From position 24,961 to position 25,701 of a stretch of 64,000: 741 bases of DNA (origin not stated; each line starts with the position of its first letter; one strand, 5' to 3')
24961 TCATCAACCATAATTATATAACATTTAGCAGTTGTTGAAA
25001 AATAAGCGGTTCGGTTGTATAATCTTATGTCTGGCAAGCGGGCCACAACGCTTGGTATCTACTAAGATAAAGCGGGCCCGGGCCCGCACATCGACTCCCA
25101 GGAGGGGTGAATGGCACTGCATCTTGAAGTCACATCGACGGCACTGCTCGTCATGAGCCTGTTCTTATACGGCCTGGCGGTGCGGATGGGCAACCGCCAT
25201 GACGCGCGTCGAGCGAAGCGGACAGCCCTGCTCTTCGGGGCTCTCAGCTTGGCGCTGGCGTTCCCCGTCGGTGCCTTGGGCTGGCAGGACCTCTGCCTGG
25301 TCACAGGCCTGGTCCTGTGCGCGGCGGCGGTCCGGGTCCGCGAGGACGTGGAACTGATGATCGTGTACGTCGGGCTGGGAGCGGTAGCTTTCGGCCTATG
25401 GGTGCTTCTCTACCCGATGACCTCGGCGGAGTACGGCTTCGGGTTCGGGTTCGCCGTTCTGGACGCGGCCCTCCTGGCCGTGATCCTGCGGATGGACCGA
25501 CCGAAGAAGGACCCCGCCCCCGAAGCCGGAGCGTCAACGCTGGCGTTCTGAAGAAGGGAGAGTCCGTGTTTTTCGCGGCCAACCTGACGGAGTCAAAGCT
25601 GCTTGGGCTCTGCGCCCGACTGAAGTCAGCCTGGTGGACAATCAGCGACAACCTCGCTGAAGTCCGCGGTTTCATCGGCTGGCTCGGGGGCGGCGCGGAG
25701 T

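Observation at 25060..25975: G+C-rich three-gene membrane-peptide cassette in the slot where pyrH normally sits (tsf-[pyrH]-frr)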

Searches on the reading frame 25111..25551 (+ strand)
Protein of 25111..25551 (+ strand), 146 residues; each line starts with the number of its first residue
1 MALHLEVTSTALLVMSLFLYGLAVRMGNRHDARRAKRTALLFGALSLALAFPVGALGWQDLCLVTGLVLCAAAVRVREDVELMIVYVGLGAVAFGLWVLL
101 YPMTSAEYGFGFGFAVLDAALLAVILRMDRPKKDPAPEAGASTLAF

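Call 6: search_protein_families(library=pfam, proteins=[window:25111-25551:+], max_evalue=0.1)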
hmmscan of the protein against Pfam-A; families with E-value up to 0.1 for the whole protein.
window:25111-25551:+ (146 aa): 1 family
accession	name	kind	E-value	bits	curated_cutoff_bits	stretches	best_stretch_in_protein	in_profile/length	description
PF17988.6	VEGFR-2_TMD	-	0.075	12.9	25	0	80-100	5-24/35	VEGFR-2 Transmembrane domain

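Call 8: find_homologous_proteins(query=window:25111-25551:+, max_evalue=0.01)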
Query window:25111-25551:+ (146 aa): 2 proteins with E <= 0.01 among 748 candidates.
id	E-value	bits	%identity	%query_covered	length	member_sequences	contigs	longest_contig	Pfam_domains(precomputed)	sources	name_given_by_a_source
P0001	7.3e-81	287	95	100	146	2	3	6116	-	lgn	-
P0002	1.3e-46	176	64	98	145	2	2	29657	-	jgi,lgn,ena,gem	-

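Call 11: find_encoding_contigs(protein=P0002, flank=8000)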
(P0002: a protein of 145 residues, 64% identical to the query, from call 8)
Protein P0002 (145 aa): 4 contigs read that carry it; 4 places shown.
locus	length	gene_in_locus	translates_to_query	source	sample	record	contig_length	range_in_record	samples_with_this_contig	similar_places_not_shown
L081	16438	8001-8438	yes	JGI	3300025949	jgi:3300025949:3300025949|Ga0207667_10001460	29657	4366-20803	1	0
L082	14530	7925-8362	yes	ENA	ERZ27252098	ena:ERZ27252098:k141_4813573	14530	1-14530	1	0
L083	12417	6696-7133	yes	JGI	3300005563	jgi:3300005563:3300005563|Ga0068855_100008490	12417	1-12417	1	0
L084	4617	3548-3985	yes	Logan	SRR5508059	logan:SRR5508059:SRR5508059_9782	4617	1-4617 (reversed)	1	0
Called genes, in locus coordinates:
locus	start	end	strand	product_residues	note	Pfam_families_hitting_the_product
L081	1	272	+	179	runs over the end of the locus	PF01161:PBP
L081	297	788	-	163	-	PF01625:PMSR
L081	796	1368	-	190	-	PF02245:Pur_DNA_glyco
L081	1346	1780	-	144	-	-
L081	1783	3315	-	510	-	PF01406:tRNA-synt_1e (faint), PF01921:tRNA-synt_1f, PF09334:tRNA-synt_1g (faint), PF19269:Anticodon_2 (faint)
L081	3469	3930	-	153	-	PF03449:GreA_GreB_N, PF01272:GreA_GreB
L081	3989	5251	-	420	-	PF00587:tRNA-synt_2b, PF03129:HGTP_anticodon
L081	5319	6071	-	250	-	PF02517:Rce1-like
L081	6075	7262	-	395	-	PF02163:Peptidase_M50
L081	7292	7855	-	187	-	PF01765:RRF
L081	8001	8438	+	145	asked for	-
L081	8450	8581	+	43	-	-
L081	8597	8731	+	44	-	-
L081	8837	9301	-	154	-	PF00889:EF_TS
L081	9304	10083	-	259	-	PF00318:Ribosomal_S2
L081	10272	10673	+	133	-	PF01197:Ribosomal_L31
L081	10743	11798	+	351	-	PF03462:PCRF, PF00472:RF-1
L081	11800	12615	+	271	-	PF17827:PrmC_N, PF05175:MTS, PF13649:Methyltransf_25 (faint)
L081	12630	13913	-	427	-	PF00089:Trypsin, PF13365:Trypsin_2, PF13180:PDZ_2, PF00595:PDZ (weak), PF17820:PDZ_6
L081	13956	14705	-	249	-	-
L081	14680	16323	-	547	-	PF03816:LytR_cpsA_psr, PF13399:LytR_C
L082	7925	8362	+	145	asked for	-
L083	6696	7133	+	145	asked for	-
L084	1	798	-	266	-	?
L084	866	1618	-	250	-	PF02517:Rce1-like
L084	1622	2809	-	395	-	PF02163:Peptidase_M50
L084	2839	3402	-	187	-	PF01765:RRF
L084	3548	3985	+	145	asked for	-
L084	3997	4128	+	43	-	-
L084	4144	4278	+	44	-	-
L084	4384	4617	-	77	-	?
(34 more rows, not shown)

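Call 12: find_encoding_contigs(protein=P0001, flank=8000)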
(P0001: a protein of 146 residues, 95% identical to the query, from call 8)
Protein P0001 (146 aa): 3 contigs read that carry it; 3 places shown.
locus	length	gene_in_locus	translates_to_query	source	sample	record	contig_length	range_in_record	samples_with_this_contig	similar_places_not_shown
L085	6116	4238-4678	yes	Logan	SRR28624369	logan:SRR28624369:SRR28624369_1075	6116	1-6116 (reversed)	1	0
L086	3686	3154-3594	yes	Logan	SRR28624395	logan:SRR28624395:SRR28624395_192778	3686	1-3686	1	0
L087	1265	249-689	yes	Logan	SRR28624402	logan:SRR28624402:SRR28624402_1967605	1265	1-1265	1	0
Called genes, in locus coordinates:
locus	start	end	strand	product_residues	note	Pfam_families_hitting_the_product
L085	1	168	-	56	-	?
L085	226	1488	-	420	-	PF00587:tRNA-synt_2b, PF03129:HGTP_anticodon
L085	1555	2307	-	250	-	PF02517:Rce1-like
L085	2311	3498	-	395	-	PF02163:Peptidase_M50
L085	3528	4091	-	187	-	PF01765:RRF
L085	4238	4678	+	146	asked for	-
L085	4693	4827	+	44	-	-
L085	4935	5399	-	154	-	PF00889:EF_TS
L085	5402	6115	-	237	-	?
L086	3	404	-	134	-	?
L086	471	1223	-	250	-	PF02517:Rce1-like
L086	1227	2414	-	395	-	PF02163:Peptidase_M50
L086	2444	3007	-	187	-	PF01765:RRF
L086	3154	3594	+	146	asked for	-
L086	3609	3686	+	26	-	?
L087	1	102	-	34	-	?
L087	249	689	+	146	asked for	-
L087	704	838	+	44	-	-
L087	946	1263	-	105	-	?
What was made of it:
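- Same slot and synteny in independent assemblies: L081-L084 and L085-L087 (calls 11, 12).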

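Call 18: search_dna_similar(query=window:25111-25548:+, collection=phages, mode=protein, max_evalue=10, max_rows=10)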
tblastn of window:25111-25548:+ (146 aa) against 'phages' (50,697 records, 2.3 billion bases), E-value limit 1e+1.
No match.

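Call 29: search_protein_representatives(alignment_id=A1)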
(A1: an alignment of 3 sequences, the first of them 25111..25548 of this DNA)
Query: 3 sequences, 146 profile positions. Proteins with E-value up to 0.001 (for the whole library): 9; up to 1e-10: 5; up to 1e-30: 1. The best 9 are listed.
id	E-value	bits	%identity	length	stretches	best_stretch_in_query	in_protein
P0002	3.4e-77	274.1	-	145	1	3-146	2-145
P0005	4.3e-28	114.8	-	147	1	3-141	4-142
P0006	2.0e-26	109.5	-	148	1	3-142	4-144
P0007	1.6e-25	106.5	-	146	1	3-144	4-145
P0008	3.4e-25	105.5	-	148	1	3-140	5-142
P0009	2.6e-07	47.5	-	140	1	13-137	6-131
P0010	7.4e-07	46.0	-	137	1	3-134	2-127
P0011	3.9e-05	40.4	-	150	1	5-116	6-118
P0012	6.5e-04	36.4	-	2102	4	54-94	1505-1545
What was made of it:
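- There is protein-level conservation where the DNA no longer aligns (HMMER E = 1e-25 to 1e-28, call 29).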

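Call 31: find_encoding_contigs(protein=P0005, flank=6000, max_places=4)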
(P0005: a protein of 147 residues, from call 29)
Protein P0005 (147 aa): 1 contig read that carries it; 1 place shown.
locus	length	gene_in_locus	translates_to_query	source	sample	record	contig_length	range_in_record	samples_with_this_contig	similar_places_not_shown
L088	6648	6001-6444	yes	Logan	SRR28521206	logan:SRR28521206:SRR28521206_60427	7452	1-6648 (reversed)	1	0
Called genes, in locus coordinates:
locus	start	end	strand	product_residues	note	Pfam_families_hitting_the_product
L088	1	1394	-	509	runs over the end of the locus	PF01921:tRNA-synt_1f, PF09334:tRNA-synt_1g (faint), PF19269:Anticodon_2 (weak)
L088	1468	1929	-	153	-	PF03449:GreA_GreB_N, PF01272:GreA_GreB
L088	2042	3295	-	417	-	PF00587:tRNA-synt_2b, PF03129:HGTP_anticodon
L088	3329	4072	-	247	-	PF02517:Rce1-like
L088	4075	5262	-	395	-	PF02163:Peptidase_M50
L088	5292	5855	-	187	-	PF01765:RRF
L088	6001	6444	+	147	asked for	-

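Call 32: find_encoding_contigs(protein=P0006, flank=6000, max_places=3)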
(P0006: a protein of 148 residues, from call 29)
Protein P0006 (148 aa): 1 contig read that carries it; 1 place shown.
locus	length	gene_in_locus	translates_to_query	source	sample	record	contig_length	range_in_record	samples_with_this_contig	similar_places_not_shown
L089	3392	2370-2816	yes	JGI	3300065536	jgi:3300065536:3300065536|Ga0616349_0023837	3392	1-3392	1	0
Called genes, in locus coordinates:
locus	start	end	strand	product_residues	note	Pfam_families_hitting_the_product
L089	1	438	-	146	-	?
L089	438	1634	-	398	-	PF02163:Peptidase_M50, PF13180:PDZ_2 (weak)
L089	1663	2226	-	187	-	PF01765:RRF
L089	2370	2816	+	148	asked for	-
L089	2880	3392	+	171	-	?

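Call 33: find_encoding_contigs(protein=P0007, flank=6000, max_places=3)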
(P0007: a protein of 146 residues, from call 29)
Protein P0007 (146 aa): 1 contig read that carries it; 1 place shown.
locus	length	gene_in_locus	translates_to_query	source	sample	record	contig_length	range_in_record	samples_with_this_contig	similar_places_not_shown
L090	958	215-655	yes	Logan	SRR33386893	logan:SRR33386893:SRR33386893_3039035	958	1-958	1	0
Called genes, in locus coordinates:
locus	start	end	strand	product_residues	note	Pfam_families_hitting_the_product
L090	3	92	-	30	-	?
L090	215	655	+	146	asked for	-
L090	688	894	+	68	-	-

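Call 34: find_encoding_contigs(protein=P0008, flank=6000, max_places=3)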
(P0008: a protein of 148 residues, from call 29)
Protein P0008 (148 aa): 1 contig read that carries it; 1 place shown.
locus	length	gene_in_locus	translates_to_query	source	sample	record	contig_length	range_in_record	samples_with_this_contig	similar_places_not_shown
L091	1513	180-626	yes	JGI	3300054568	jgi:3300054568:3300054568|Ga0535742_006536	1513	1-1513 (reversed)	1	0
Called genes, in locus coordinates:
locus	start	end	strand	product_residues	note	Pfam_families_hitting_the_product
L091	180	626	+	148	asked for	-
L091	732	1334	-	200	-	PF00889:EF_TS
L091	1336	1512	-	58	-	?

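Call 35: find_encoding_contigs(protein=P0009, flank=6000, max_places=3)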
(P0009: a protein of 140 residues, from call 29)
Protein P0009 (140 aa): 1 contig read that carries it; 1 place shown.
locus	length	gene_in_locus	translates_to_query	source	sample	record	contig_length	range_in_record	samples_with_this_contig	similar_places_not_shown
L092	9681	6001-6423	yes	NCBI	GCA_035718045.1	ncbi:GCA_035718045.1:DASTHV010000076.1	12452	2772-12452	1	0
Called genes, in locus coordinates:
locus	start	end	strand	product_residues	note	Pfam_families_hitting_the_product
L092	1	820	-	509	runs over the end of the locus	PF01921:tRNA-synt_1f, PF09334:tRNA-synt_1g (faint), PF19269:Anticodon_2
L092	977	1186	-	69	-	-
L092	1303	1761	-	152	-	PF03449:GreA_GreB_N, PF01272:GreA_GreB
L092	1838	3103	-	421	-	PF00587:tRNA-synt_2b, PF03129:HGTP_anticodon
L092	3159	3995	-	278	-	PF02517:Rce1-like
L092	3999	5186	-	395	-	PF02163:Peptidase_M50, PF17820:PDZ_6 (weak), PF02163:Peptidase_M50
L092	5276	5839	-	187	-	PF01765:RRF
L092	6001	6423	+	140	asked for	-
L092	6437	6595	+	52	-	-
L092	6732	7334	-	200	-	PF00889:EF_TS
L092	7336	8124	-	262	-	PF00318:Ribosomal_S2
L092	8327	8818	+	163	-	-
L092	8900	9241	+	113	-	-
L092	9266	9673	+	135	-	PF01197:Ribosomal_L31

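Call 36: find_encoding_contigs(protein=P0010, flank=6000, max_places=3)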
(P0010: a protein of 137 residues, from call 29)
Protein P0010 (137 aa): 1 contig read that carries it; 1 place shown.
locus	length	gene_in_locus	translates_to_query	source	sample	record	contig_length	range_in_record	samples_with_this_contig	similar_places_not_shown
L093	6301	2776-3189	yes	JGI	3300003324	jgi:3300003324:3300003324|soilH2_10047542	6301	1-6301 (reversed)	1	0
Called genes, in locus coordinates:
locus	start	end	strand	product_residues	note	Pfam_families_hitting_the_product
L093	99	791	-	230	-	-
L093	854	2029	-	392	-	-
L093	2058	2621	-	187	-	PF01765:RRF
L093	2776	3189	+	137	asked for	-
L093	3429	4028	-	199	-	PF00889:EF_TS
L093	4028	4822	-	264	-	PF00318:Ribosomal_S2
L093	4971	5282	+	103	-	-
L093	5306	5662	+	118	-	PF01197:Ribosomal_L31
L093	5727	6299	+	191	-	?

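Call 37: find_encoding_contigs(protein=P0011, flank=6000, max_places=3)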
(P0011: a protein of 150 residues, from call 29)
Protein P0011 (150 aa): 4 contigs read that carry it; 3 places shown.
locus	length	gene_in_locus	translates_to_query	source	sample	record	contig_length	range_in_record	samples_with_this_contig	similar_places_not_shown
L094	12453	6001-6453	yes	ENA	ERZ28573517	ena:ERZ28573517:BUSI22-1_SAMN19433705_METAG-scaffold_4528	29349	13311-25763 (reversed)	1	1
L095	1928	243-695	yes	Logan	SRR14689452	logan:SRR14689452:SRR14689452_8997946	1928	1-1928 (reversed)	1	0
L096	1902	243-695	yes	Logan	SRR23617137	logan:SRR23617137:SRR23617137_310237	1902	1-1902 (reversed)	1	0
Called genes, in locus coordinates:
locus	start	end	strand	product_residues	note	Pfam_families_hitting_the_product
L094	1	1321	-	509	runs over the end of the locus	PF01406:tRNA-synt_1e (faint), PF01921:tRNA-synt_1f, PF09334:tRNA-synt_1g (faint)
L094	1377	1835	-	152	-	PF03449:GreA_GreB_N, PF01272:GreA_GreB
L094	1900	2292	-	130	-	PF03129:HGTP_anticodon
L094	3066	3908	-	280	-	PF02517:Rce1-like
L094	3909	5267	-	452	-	PF02163:Peptidase_M50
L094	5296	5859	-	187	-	PF01765:RRF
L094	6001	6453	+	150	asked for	-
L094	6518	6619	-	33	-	-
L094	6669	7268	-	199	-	PF00889:EF_TS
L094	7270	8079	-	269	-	PF00318:Ribosomal_S2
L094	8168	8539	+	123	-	-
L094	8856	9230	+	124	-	-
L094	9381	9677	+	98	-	-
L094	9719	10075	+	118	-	PF01197:Ribosomal_L31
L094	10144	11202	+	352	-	PF03462:PCRF, PF00472:RF-1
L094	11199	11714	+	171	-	PF13238:AAA_18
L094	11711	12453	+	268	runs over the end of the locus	PF17827:PrmC_N, PF05175:MTS, PF06325:PrmA (weak)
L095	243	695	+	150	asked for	-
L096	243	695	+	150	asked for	-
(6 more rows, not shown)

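Call 40: find_homologous_proteins(query=A4, max_evalue=0.001)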
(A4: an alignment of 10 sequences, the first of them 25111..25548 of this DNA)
Query A4 (10 sequences) (146 aa, profile of the alignment): 5 proteins with E <= 0.001 among 8000 candidates.
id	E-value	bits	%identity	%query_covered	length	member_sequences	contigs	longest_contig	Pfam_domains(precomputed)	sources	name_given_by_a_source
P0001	7.1e-59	216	95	100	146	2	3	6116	-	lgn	-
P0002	6.1e-53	197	64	98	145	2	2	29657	-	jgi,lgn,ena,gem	-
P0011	7.2e-48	180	32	75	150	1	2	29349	-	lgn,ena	-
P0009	5.7e-43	164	32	87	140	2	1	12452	-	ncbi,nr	ncbi:MAG TPA: hypothetical protein VFP32_03970 [Candidatus Saccharimonadales bacterium]|nr:hypotheti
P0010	5.0e-41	158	33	91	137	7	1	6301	-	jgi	-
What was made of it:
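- No donor homologue in 1.84 billion representative proteins or 5.8 billion clusters (calls 8, 29, 40).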

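Call 43: predict_structure(alignment_id=A4)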
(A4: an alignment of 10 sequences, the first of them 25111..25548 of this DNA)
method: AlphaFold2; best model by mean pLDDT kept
length: 146 residues; sequences in the alignment: 10
mean_pLDDT: 67.7   pTM: 0.55
mean pLDDT of the five models: 67.7, 66.8, 63.4, 59.2, 56.2
residues with pLDDT >= 90: 6; 70-90: 65; 50-70: 52; < 50: 23
segments of 3 or more residues with pLDDT < 50: 1-6, 51-53, 137-141, 143-146
pLDDT, mean of each block of 10 residues (from residue 1): 48 58 52 55 57 60 83 82 90 88 83 80 76 50 46
secondary structure, 60 per line:
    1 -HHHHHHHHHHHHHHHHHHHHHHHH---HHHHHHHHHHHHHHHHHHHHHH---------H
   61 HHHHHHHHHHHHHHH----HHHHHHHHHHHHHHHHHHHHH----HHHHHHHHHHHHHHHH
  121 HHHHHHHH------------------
elements in order: H2-25 H29-50 H60-75 H80-100 H105-128
